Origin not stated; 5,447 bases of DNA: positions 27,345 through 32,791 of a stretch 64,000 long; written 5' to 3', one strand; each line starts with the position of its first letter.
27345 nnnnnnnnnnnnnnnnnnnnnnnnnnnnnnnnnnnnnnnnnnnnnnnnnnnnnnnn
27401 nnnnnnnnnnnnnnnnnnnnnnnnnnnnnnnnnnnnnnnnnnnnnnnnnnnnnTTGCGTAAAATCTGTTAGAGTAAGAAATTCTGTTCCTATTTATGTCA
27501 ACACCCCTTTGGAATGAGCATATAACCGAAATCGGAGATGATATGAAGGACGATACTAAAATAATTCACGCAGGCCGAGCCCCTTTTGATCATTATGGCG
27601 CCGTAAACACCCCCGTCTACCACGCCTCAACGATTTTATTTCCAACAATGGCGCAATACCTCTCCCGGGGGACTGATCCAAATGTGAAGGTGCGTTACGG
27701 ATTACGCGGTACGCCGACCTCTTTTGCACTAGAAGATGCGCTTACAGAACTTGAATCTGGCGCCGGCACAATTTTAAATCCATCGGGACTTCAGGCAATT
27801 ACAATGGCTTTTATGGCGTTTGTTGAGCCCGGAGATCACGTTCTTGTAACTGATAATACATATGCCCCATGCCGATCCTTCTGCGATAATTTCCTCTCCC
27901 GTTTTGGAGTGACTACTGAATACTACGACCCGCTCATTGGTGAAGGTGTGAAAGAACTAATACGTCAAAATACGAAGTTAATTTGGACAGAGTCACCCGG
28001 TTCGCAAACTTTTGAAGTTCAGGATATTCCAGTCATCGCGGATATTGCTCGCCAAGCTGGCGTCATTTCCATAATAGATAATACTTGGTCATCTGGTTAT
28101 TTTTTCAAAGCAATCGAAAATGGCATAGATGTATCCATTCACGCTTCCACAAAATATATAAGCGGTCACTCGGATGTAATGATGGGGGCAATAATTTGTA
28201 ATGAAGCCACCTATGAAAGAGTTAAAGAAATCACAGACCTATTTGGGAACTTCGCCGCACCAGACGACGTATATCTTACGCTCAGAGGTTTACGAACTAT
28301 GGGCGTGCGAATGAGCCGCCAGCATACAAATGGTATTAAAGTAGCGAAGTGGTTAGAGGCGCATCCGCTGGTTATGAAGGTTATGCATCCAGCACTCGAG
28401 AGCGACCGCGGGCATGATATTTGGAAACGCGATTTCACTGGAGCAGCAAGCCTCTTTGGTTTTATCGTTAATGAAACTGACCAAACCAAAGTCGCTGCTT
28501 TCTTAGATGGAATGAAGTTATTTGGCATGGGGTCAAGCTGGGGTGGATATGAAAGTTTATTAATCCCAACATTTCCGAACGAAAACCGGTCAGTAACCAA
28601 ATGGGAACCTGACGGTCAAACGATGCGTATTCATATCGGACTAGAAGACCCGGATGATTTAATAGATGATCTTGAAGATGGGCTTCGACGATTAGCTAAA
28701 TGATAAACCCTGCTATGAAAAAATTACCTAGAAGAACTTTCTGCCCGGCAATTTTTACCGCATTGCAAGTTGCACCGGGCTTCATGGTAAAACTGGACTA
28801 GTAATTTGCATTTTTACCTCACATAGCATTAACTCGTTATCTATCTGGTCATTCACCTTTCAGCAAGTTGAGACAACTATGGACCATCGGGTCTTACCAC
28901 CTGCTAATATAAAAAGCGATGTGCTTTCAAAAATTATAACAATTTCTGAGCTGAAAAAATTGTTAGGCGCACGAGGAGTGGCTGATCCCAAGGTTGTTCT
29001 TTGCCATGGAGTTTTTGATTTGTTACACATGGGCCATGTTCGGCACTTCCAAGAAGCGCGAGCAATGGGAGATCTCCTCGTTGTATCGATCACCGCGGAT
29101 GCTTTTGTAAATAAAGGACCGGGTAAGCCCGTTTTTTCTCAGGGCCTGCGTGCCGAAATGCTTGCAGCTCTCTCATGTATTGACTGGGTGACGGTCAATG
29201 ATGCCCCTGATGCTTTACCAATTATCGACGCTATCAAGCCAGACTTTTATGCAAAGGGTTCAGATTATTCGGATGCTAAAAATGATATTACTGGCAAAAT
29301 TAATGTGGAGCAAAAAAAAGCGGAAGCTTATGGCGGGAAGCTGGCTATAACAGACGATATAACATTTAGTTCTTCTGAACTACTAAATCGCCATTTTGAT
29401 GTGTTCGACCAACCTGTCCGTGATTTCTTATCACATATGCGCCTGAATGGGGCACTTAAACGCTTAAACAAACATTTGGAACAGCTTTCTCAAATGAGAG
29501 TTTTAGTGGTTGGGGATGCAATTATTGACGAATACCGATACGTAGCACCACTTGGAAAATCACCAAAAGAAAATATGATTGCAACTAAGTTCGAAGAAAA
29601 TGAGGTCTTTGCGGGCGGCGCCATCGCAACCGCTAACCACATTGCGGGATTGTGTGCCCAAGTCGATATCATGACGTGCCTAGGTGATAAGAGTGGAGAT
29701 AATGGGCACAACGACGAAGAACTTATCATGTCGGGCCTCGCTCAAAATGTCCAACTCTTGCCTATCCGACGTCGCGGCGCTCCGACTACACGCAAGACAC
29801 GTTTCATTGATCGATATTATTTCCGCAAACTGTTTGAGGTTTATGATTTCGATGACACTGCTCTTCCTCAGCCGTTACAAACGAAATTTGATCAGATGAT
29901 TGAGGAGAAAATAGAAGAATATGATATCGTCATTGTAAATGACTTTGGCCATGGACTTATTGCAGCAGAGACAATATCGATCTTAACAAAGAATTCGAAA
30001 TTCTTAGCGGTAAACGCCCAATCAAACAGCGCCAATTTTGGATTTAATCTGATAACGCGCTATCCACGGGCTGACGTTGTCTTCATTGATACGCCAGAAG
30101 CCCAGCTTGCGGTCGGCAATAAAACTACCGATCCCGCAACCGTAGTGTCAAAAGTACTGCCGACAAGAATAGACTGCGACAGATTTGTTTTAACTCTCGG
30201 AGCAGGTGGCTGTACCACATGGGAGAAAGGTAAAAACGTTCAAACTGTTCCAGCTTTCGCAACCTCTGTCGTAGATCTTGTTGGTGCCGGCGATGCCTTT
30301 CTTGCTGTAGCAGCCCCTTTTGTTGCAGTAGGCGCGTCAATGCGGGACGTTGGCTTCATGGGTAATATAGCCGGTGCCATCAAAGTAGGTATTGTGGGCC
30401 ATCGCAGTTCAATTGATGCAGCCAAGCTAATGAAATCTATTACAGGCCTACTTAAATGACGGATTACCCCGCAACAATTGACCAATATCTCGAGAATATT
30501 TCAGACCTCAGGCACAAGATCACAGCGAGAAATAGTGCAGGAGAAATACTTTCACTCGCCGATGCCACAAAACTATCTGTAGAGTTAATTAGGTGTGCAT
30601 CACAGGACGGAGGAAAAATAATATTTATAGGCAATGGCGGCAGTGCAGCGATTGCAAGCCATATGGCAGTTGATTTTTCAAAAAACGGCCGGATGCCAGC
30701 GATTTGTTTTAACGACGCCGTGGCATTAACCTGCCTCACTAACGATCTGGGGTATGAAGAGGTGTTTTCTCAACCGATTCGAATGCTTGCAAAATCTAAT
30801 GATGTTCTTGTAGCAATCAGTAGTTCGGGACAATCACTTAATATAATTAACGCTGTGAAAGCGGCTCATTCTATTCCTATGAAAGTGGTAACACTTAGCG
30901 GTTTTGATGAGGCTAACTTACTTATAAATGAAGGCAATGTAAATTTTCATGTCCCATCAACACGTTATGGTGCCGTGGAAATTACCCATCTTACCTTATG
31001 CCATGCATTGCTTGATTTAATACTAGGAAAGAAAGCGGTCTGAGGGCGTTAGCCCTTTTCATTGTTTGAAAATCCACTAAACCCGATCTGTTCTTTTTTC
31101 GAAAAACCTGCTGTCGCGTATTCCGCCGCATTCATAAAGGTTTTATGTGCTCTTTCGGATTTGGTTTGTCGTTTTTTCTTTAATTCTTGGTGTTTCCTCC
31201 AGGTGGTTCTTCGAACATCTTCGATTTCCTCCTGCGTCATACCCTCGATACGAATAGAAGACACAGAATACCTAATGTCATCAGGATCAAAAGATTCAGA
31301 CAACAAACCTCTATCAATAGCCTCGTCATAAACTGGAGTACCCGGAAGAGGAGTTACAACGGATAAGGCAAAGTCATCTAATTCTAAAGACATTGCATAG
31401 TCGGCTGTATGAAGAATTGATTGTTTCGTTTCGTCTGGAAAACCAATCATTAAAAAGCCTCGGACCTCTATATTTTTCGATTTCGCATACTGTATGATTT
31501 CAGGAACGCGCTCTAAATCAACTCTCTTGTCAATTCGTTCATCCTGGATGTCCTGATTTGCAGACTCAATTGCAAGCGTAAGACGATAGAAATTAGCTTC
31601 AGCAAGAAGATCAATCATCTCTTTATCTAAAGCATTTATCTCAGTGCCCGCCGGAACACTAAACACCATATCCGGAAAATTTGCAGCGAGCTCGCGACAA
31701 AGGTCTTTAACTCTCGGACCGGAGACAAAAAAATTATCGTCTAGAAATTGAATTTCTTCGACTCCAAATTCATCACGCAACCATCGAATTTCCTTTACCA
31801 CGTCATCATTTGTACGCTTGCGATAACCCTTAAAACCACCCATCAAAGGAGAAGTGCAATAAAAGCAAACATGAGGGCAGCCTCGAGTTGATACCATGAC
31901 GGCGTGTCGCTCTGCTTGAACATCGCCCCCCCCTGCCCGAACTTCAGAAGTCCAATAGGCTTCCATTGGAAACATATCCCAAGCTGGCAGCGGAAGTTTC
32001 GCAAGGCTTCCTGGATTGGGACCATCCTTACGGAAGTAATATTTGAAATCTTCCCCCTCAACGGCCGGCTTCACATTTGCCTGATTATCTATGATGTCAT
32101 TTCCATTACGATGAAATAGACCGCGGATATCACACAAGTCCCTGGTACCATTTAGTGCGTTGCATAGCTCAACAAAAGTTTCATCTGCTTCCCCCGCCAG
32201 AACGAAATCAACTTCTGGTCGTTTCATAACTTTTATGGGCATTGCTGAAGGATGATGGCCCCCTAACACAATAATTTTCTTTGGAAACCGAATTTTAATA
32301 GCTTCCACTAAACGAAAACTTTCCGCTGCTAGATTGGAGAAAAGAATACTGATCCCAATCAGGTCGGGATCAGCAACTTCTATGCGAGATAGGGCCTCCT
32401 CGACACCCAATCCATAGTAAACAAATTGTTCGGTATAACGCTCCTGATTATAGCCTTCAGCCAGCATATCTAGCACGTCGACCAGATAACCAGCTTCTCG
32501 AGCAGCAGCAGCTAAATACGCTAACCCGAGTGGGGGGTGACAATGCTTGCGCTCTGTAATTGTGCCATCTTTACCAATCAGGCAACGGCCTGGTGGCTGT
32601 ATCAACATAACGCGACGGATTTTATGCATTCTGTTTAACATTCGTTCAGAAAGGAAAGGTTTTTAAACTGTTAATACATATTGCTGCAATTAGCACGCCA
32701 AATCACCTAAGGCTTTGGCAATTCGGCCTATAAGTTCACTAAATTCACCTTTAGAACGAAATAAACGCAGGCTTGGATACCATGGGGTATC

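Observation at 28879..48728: ~20 kb island combining heptose activation genes, four radical-SAM enzymes and five TPR-tethered glycosyltransferase modules: candidate novel (protein?) glycosylation system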

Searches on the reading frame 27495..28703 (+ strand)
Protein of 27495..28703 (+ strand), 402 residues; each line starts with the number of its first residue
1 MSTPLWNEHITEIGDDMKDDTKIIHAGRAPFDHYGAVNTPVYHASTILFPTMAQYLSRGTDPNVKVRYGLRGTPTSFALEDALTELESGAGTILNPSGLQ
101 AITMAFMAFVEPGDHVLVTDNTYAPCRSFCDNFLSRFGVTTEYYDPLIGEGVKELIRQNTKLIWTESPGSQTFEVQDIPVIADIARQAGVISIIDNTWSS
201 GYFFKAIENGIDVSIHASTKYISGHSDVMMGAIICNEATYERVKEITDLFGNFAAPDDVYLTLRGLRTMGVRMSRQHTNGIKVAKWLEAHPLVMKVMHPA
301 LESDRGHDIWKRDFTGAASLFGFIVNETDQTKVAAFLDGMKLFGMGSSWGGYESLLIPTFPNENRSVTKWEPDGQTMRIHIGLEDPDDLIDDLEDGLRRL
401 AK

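Call 4: search_protein_families(library=pfam, proteins=[window:27495-28703:+], max_evalue=0.01)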
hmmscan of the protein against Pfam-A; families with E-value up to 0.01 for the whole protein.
window:27495-28703:+ (402 aa): 1 family
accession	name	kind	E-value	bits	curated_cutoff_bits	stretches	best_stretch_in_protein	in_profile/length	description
PF01053.26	Cys_Met_Meta_PP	-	9.1e-110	367.2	27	1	20-397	1-380/381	Cys/Met metabolism PLP-dependent enzyme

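Call 66: find_related_loci(query=window:27495-28703:+, collection=metagenome_contigs, flank=10000)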
Query window:27495-28703:+ (402 aa) in metagenome_contigs; peptide patterns used: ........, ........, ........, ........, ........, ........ (x = any residue, [..] = any of these).
599 stretches matched a pattern (row limit reached: there are more); 557 encode a relative of the query (tblastn E <= 1e-3); the best 80 are kept; 80 distinct loci.
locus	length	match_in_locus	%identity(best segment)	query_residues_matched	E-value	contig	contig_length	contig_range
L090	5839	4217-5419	94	1-401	0e+0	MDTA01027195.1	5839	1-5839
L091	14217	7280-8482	95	1-401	0e+0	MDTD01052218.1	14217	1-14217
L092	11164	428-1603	75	10-401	0e+0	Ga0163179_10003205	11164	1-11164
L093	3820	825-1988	68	12-400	0e+0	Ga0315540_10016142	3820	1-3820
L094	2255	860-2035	66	8-400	0e+0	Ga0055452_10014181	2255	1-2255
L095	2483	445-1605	58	14-402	5e-169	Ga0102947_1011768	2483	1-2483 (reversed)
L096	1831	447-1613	53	11-402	3e-157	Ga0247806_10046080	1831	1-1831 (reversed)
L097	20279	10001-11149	55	17-402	2e-144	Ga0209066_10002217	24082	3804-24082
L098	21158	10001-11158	55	17-400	2e-141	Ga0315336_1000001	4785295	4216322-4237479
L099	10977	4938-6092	55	17-400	3e-141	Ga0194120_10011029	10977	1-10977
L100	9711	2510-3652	53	20-400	4e-141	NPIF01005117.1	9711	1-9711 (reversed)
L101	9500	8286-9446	54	17-400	1e-139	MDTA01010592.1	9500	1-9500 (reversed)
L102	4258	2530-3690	52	16-400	2e-142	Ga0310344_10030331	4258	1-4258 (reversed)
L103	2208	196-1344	54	13-394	8e-149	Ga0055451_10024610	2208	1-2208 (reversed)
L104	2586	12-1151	53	18-401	1e-146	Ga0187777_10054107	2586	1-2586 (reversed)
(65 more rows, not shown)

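Call 69: search_protein_families(library=pfam, proteins=[L092:1700-4528:-, L092:4752-6035:+, L092:6032-7420:+, L092:7417-8928:+, L092:8925-9650:+, L092:10088-11089:+], max_evalue=0.0001)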
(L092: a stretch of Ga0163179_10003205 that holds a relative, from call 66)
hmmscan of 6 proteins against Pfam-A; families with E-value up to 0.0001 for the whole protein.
L092:1700-4528:- (942 aa): 2 families
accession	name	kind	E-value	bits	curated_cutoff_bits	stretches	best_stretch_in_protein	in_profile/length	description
PF00535.33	Glycos_transf_2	-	1.8e-07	31.7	23.3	1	738-829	16-109/168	Glycosyl transferase family 2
PF13524.12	Glyco_trans_1_2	-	3.3e-05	24.3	25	1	241-378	13-134/144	Glycosyl transferase-like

L092:4752-6035:+ (427 aa): 0 families

L092:6032-7420:+ (462 aa): 1 family
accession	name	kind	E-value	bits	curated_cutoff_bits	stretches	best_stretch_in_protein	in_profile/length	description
PF00685.33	Sulfotransfer_1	-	4.4e-06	26.7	22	1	126-273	73-209/255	Sulfotransferase domain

L092:7417-8928:+ (503 aa): 2 families
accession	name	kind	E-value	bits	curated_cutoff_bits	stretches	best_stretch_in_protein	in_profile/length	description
PF02310.24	B12-binding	-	4.2e-16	59.3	32.1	1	28-145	11-120/121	B12 binding domain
PF04055.27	Radical_SAM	-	5e-15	56.5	29.5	1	225-390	2-166/166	Radical SAM superfamily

L092:8925-9650:+ (241 aa): 2 families
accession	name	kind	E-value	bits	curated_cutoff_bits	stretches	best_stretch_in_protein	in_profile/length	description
PF00483.29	NTP_transferase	-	2.5e-24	86.7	21.2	1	16-201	3-199/245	Nucleotidyl transferase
PF12804.13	NTP_transf_3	-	7.6e-12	46.1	27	1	15-144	1-121/160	MobA-like NTP transferase domain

L092:10088-11089:+ (333 aa): 2 families
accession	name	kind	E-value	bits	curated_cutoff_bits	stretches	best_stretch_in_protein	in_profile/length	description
PF00288.32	GHMP_kinases_N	-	1.1e-14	54.8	22.3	1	76-157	8-87/87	GHMP kinases N terminal domain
PF08544.19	GHMP_kinases_C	-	1.3e-07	32.3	21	1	235-307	7-80/85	GHMP kinases C terminal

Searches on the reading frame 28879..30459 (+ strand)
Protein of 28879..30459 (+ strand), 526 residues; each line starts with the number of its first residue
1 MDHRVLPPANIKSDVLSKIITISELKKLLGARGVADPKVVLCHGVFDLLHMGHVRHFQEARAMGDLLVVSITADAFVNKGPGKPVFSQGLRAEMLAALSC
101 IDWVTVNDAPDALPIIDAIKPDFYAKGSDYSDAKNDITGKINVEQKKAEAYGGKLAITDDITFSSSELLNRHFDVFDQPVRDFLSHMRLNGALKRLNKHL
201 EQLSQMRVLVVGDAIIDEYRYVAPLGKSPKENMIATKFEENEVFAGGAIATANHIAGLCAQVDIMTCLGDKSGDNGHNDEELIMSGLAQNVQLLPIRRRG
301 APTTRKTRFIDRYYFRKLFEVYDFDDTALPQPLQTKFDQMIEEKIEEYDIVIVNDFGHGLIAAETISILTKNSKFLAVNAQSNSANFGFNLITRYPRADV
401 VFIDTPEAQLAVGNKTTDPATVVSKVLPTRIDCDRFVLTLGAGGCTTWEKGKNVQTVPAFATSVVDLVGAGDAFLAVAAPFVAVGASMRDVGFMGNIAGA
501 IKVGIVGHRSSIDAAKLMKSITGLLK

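Call 3: search_protein_families(library=pfam, proteins=[window:28879-30459:+], max_evalue=0.01)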
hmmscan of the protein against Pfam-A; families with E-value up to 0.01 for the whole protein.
window:28879-30459:+ (526 aa): 2 families
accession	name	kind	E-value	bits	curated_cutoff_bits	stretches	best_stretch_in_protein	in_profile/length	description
PF00294.29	PfkB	-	1e-19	71.5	25.8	1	368-513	153-300/302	pfkB family carbohydrate kinase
PF01467.32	CTP_transf_like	-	1.3e-14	55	21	1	42-136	2-97/133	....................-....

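Call 8: search_protein_families(library=ncbifam, proteins=[window:28879-30459:+], max_evalue=0.001)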
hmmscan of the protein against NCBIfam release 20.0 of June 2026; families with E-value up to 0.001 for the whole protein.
window:28879-30459:+ (526 aa): 18 families
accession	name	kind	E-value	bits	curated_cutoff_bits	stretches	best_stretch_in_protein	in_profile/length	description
NF008454.0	PRK11316.1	equivalog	8.3e-53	179.6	521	2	199-521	4-312/475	bifunctional D-glycero-beta-D-manno-heptose-7-phosphate kinase/D-glycero-beta-D-manno-heptose 1-phosphate adenylyltransferase HldE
TIGR02198.1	rfaE_dom_I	equivalog_domain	4e-36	124.7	345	1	200-520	2-313/315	D-glycero-beta-D-manno-heptose-7-phosphate kinase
TIGR02199.1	rfaE_dom_II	equivalog_domain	6.2e-29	100.7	181.5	1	37-168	11-138/144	D-glycero-beta-D-manno-heptose 1-phosphate adenylyltransferase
TIGR00125.1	cyt_tran_rel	domain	9.9e-13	48.1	27.7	1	39-102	1-63/65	adenylyltransferase/cytidyltransferase family protein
TIGR01518.1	g3p_cytidyltrns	equivalog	7.5e-10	39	165.4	1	40-132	1-94/125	glycerol-3-phosphate cytidylyltransferase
TIGR02152.1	D_ribokin_bact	equivalog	8.3e-09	35.2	299.65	1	399-514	177-292/298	ribokinase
TIGR04382.1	myo_inos_iolC_N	equivalog_domain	1.4e-07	31.1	300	1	391-504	182-291/309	5-dehydro-2-deoxygluconokinase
NF040938.1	KDG_KDGal_kin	equivalog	3.2e-07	29.7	400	1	395-514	183-295/305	bifunctional 2-dehydro-3-deoxygluconokinase/2-dehydro-3-deoxygalactonokinase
NF001985.0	PRK00777.1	subfamily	5.3e-07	29.8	104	1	40-96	7-63/157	pantetheine-phosphate adenylyltransferase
NF041332.1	KDG_KDGal_kin_Halo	equivalog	4.3e-06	26.4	440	1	395-507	187-296/320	bifunctional 2-dehydro-3-deoxygluconokinase/2-dehydro-3-deoxygalactonokinase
NF049991.1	TagKinase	equivalog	6.9e-06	25.1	420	1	400-508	197-301/321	tagatose kinase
NF041134.1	R1P_kin_Thcocales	equivalog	1.1e-05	25.1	500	1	433-515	193-275/291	ADP-dependent ribose-1-phosphate kinase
NF006957.1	PRK09434.1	equivalog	5e-05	23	450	1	397-477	179-255/302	fructokinase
NF041164.1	NucKinThplmales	equivalog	0.00035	19.9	450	1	433-504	202-273/295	nucleoside kinase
NF041320.1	pfkB_Halo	equivalog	0.00078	18.9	400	0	432-490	207-264/302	1-phosphofructokinase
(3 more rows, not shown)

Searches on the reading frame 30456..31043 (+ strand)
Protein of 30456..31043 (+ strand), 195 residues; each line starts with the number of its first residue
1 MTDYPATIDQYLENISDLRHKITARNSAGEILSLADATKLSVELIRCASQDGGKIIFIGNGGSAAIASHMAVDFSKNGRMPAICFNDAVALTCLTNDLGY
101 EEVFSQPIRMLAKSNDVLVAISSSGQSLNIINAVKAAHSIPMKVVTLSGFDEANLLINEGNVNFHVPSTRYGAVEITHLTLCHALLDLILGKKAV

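Call 3: search_protein_families(library=pfam, proteins=[window:30456-31043:+], max_evalue=0.01)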
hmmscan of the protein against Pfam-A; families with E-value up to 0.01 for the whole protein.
window:30456-31043:+ (195 aa): 2 families
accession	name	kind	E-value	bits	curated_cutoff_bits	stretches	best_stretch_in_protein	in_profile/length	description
PF13580.11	SIS_2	-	6.1e-15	55.9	27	1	11-149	2-138/138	SIS domain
PF01380.27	SIS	-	2.6e-05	24.5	25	1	53-152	6-91/131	SIS domain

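Call 8: search_protein_families(library=ncbifam, proteins=[window:30456-31043:+], max_evalue=0.001)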
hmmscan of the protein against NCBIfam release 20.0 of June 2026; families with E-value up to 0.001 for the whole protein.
window:30456-31043:+ (195 aa): 10 families
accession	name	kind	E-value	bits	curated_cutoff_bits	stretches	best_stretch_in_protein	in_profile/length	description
NF010546.0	PRK13936.1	equivalog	4.1e-33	114.8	276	1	19-189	12-188/197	phosphoheptose isomerase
TIGR00441.1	gmhA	equivalog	1.9e-29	102.7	209.45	1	43-189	2-153/154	D-sedoheptulose 7-phosphate isomerase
NF001628.0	PRK00414.1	equivalog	5.1e-29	101.3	265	1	41-189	33-186/192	D-sedoheptulose 7-phosphate isomerase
NF008138.0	PRK10886.1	equivalog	1e-23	84.1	352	1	34-189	23-186/196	DnaA initiator-associating protein DiaA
NF010547.0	PRK13938.1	equivalog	2.6e-16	59.9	320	1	47-186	40-184/196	D-sedoheptulose 7-phosphate isomerase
TIGR00274.1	TIGR00274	equivalog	1.8e-05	24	302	1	35-154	40-166/291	N-acetylmuramic acid 6-phosphate etherase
NF008458.0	PRK11337.1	equivalog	3.4e-05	22.9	378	0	111-153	185-227/293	MurR/RpiR family transcriptional regulator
NF003915.0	PRK05441.1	subfamily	4.1e-05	22.7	168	0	112-155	129-172/300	N-acetylmuramic acid 6-phosphate etherase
TIGR03127.2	RuMP_HxlB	equivalog_domain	0.00039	20.4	160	1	113-154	71-112/178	6-phospho-3-hexuloisomerase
NF040776.2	AlsR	equivalog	0.00089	18.3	400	0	112-150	174-212/279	transcriptional repressor AlsR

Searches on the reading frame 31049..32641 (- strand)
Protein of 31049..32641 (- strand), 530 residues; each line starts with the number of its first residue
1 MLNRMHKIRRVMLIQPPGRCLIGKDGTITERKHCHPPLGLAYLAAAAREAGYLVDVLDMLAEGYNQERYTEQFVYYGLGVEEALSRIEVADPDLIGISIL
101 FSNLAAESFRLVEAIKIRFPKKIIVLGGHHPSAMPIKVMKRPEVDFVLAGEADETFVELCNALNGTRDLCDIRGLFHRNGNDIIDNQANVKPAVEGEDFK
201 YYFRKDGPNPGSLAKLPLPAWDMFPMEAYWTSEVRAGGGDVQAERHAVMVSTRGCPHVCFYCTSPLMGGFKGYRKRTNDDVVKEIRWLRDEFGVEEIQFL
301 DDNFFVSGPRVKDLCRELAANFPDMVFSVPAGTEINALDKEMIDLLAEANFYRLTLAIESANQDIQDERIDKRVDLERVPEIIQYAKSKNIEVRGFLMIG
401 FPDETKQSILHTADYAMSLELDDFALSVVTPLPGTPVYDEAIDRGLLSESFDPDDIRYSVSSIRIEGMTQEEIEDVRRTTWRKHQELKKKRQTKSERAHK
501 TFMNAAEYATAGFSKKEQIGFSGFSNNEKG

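Call 3: search_protein_families(library=pfam, proteins=[window:31049-32641:-], max_evalue=0.01)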
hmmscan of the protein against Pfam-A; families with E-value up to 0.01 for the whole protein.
window:31049-32641:- (530 aa): 2 families
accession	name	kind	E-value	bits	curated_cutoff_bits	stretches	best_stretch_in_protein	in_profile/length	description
PF04055.27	Radical_SAM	-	2.8e-23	83.3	29.5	1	249-415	1-165/166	Radical SAM superfamily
PF02310.24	B12-binding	-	1.3e-21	77.1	32.1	1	28-159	5-120/121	B12 binding domain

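Call 8: search_protein_families(library=ncbifam, proteins=[window:31049-32641:-], max_evalue=0.001)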
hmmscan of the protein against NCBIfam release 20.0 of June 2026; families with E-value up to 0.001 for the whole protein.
window:31049-32641:- (530 aa): 28 families (the best 25 are shown)
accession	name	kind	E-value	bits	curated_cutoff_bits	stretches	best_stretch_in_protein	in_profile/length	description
NF038361.1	rSAM_Sden_1168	equivalog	1.6e-60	205.2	575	1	6-477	60-508/560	Sden_1168 family B12-binding radical SAM P-methyltransferase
TIGR03471.1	HpnJ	equivalog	6e-38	130.9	577.6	2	249-482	200-430/472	hopanoid biosynthesis associated radical SAM protein HpnJ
TIGR02026.1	BchE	equivalog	2.5e-37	128.9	481.35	2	244-473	192-416/497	magnesium-protoporphyrin IX monomethyl ester anaerobic oxidative cyclase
TIGR04072.2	rSAM_ladder_B12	equivalog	9.3e-33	113.5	360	2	251-461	185-392/443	lipid biosynthesis B12-binding/radical SAM protein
NF050148.1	rSAM_ApyD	equivalog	1e-31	110.1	750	1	34-443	22-395/645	RiPP biosynthesis radical SAM protein ApyD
NF033070.1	rSAM_AprD4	equivalog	2.1e-30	106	500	1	204-487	161-434/456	AprD4 family radical SAM diol-dehydratase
TIGR04479.1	bcpD_PhpK_rSAM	subfamily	1.1e-28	99.9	600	1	247-487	242-475/504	PhpK family radical SAM P-methyltransferase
TIGR04014.1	B12_SAM_MJ_0865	equivalog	2.7e-22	79.2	360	2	251-443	165-360/434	methyl-coenzyme M reductase glutamine C-methyltransferase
TIGR03975.1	rSAM_ocin_1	subfamily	1.7e-21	76.4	281.85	1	80-408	117-419/606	RiPP maturation radical SAM C-methyltransferase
TIGR04013.1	B12_SAM_MJ_1487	hypoth_equivalog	2.4e-20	72.7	251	2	249-439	154-355/382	TIGR04013 family B12-binding domain/radical SAM domain-containing protein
TIGR04367.1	HpnR_B12_rSAM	equivalog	4.4e-20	71.7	650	2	249-500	189-432/490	hopanoid C-3 methylase HpnR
NF040542.1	rSAM_RCCLKC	equivalog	4.3e-18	65.7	450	1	84-423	41-354/423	arsinothricin biosynthesis radical SAM protein ArsL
TIGR04385.1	B12_rSAM_cofa1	equivalog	4.1e-17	62.5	450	2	251-409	200-354/438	B12 lower ligand biosynthesis radical SAM protein BzaD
NF040546.1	rSAM_CUAEP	equivalog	1.1e-16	60.6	500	1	83-480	39-408/468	CUAEP/CCAEP-tail radical SAM (seleno)protein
TIGR04295.1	B12_rSAM_oligo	hypoth_equivalog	1.9e-16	59.8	400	1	242-393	196-337/422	TIGR04295 family B12-binding domain-containing radical SAM protein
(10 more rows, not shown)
